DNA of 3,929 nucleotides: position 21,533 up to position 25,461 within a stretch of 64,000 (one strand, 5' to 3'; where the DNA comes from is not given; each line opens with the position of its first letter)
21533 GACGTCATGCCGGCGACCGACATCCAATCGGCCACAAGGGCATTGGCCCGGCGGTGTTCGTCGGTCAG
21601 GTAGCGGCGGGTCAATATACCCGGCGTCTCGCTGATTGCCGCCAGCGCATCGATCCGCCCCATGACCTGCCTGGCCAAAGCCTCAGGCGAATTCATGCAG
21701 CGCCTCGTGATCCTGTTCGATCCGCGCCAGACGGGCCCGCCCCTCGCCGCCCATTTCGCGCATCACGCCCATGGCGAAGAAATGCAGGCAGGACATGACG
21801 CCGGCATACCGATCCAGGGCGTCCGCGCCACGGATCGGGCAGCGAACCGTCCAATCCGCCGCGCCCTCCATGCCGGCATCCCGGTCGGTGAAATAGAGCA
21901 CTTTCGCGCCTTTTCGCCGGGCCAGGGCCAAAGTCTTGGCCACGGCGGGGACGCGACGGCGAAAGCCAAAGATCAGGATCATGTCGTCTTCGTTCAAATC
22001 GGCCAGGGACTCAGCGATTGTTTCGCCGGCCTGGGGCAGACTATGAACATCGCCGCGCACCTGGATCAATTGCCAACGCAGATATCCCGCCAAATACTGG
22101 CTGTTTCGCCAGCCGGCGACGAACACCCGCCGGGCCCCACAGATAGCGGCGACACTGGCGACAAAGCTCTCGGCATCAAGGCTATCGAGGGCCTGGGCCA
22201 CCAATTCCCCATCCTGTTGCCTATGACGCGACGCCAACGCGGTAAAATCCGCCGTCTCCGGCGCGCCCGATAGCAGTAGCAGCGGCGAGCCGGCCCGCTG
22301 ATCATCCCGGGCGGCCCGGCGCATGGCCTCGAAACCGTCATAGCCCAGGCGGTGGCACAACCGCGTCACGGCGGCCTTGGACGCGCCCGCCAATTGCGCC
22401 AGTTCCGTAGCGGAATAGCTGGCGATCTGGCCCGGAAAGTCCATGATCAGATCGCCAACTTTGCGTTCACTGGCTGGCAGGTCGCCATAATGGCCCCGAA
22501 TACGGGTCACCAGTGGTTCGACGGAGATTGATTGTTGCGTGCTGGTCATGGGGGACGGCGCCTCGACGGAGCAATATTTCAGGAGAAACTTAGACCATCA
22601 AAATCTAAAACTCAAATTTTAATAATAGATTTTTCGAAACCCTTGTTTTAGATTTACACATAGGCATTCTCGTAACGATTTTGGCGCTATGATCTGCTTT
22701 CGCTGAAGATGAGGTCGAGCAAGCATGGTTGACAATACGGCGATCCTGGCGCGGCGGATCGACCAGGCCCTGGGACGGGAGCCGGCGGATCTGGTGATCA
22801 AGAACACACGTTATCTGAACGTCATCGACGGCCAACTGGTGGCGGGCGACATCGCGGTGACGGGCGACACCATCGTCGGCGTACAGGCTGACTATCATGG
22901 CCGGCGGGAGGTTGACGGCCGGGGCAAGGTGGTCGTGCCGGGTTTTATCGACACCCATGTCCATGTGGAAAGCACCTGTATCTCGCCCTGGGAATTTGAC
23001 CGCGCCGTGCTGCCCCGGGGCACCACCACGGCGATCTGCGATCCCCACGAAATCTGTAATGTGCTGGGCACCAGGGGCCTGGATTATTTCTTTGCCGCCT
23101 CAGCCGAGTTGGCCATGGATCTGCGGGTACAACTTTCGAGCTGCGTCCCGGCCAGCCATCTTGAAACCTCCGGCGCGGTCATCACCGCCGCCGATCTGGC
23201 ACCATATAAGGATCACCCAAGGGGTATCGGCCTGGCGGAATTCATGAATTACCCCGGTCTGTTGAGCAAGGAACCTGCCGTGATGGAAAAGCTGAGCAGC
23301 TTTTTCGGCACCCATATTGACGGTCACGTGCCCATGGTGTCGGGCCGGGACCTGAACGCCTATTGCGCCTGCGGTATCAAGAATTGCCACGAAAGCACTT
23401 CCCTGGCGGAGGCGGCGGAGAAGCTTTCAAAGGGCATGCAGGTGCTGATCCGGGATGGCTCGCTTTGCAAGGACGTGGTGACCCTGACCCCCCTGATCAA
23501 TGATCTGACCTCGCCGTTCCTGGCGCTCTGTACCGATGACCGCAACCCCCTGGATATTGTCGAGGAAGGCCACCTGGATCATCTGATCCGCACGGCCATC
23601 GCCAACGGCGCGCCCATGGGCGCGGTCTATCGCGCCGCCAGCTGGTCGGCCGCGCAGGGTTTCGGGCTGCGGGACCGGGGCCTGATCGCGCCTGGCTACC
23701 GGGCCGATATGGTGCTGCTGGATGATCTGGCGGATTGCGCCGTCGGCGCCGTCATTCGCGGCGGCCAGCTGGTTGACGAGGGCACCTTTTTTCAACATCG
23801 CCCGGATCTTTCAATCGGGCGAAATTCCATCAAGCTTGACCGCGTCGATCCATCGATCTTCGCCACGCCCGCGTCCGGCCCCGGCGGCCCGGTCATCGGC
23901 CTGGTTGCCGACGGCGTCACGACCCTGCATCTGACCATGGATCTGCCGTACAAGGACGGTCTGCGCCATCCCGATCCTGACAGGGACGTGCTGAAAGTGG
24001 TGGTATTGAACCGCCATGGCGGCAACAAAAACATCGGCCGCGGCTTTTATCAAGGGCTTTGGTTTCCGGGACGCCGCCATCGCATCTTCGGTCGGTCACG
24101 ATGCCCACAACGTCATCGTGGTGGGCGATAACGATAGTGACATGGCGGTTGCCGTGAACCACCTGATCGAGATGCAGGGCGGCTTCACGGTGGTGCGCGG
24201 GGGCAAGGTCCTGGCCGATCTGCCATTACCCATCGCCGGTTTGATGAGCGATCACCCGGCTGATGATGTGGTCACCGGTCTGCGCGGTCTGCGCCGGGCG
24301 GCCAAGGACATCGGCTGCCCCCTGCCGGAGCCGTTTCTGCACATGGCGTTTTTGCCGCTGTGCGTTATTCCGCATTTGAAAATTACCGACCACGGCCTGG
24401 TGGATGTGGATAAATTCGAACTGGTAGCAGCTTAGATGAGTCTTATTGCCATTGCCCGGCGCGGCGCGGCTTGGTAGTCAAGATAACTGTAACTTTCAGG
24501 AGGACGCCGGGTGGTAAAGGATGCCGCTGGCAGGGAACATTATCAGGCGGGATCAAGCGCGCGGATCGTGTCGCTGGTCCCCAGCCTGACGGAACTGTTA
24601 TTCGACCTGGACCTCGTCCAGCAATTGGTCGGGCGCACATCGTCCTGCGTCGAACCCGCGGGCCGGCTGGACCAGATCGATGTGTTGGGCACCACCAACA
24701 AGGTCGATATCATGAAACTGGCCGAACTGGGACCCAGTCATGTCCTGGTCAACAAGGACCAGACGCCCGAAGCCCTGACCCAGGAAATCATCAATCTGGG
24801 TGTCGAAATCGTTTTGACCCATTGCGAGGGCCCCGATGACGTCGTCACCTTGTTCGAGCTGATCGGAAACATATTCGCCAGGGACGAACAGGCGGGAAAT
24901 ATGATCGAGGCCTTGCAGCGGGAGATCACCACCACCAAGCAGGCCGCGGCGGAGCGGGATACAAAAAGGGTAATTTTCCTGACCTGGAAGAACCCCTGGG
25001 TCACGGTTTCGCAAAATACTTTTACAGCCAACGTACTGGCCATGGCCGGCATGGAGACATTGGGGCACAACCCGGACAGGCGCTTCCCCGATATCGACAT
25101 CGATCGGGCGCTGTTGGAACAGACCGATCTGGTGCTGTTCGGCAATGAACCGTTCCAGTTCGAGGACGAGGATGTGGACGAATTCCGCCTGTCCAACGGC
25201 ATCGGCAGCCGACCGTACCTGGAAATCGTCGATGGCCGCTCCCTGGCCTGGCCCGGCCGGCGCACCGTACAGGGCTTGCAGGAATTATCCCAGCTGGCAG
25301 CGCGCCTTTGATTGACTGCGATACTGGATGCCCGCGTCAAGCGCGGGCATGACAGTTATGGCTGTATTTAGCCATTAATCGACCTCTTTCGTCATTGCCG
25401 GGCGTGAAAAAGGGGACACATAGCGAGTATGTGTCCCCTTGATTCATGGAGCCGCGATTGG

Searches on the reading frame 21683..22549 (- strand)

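Call 32: search_protein_families(library=pfam, proteins=[window:21683-22549:-], max_evalue=0.001)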
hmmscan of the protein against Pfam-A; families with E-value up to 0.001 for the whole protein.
window:21683-22549:- (288 aa): 2 families
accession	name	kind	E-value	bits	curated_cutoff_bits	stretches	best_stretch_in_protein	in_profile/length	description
PF01418.23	HTH_6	-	7.3e-13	48.8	28.3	1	14-79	4-69/77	Helix-turn-helix domain, rpiR family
PF01380.27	SIS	-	4e-12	46.5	25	1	138-224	4-90/131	SIS domain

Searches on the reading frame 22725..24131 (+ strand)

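Call 32: search_protein_families(library=pfam, proteins=[window:22725-24131:+], max_evalue=0.001)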
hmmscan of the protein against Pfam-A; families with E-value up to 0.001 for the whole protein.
window:22725-24131:+ (468 aa): 3 families
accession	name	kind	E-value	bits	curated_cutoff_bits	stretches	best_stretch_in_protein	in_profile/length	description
PF01979.26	Amidohydro_1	-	1.9e-26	93.6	25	1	69-350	1-345/345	Amidohydrolase family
PF07969.17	Amidohydro_3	-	1.2e-10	41.9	29.7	2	62-85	2-25/472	Amidohydrolase family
PF13382.11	Adenine_deam_C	-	1.9e-07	31.1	27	1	399-445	3-49/169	Adenine deaminase C-terminal domain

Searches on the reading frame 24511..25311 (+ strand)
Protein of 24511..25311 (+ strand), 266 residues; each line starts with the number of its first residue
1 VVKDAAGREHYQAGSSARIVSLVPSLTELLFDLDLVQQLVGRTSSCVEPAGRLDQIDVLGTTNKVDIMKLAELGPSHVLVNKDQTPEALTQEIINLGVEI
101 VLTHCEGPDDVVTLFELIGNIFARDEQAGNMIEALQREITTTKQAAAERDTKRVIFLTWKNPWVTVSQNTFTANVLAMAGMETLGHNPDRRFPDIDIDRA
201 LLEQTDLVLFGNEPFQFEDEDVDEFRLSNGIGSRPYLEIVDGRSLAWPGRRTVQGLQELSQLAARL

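Call 32: search_protein_families(library=pfam, proteins=[window:24511-25311:+], max_evalue=0.001)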
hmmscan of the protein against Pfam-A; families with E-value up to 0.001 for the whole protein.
window:24511-25311:+ (266 aa): 1 family
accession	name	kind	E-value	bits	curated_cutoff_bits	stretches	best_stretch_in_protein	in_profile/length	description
PF01497.23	Peripla_BP_2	-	5.4e-12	46.1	27.5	1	19-213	1-200/235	Periplasmic binding protein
